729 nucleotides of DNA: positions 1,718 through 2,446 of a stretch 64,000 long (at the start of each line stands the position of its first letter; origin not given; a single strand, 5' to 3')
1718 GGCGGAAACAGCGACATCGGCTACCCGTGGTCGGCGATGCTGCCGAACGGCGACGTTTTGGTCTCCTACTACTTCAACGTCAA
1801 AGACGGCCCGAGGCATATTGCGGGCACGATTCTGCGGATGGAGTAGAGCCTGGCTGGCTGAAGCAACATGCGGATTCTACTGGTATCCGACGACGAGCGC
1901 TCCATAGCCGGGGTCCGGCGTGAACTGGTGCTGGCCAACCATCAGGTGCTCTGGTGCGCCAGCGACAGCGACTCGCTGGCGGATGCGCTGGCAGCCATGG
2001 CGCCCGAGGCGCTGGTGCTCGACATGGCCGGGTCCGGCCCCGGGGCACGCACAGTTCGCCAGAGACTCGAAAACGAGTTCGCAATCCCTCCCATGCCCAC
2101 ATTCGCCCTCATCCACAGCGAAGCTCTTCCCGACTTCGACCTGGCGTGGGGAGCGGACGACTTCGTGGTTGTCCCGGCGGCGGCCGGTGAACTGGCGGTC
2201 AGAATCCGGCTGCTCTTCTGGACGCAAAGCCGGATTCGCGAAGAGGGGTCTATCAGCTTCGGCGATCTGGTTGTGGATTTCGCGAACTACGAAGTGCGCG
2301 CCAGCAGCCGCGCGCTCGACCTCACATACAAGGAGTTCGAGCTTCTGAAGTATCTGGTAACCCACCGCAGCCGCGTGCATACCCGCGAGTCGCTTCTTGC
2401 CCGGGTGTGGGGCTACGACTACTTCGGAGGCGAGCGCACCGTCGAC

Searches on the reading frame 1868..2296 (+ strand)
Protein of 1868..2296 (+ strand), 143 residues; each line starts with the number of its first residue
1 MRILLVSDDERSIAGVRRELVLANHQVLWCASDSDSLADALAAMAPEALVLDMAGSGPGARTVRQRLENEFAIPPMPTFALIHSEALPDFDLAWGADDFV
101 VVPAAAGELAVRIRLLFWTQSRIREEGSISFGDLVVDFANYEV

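Call 20: find_related_loci(query=A1, collection=metagenome_contigs, flank=3000)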
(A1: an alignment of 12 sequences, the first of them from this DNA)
Query A1 (143 aa) in metagenome_contigs; peptide patterns used: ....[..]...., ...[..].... (x = any residue, [..] = any of these).
536 stretches matched a pattern; 11 encode a relative of the query (tblastn E <= 1e-3); 11 distinct loci.
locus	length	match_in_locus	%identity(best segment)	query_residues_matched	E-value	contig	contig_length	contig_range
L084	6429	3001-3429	99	1-143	2e-92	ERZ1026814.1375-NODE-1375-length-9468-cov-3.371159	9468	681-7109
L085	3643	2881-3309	81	1-143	7e-77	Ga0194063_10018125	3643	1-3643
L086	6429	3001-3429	79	1-143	8e-75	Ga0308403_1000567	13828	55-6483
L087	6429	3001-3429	79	1-143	1e-74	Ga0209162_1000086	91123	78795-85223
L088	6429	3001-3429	79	1-143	9e-75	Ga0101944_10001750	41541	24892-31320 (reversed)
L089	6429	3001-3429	79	1-143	1e-74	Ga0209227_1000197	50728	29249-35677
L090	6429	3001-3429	79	1-143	6e-74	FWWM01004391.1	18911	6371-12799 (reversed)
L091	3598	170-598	76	1-143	6e-74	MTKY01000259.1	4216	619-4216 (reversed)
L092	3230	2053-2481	77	1-143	2e-72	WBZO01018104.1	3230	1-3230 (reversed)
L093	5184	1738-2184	33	4-143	2e-7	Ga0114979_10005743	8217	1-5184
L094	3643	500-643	37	90-137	2e-5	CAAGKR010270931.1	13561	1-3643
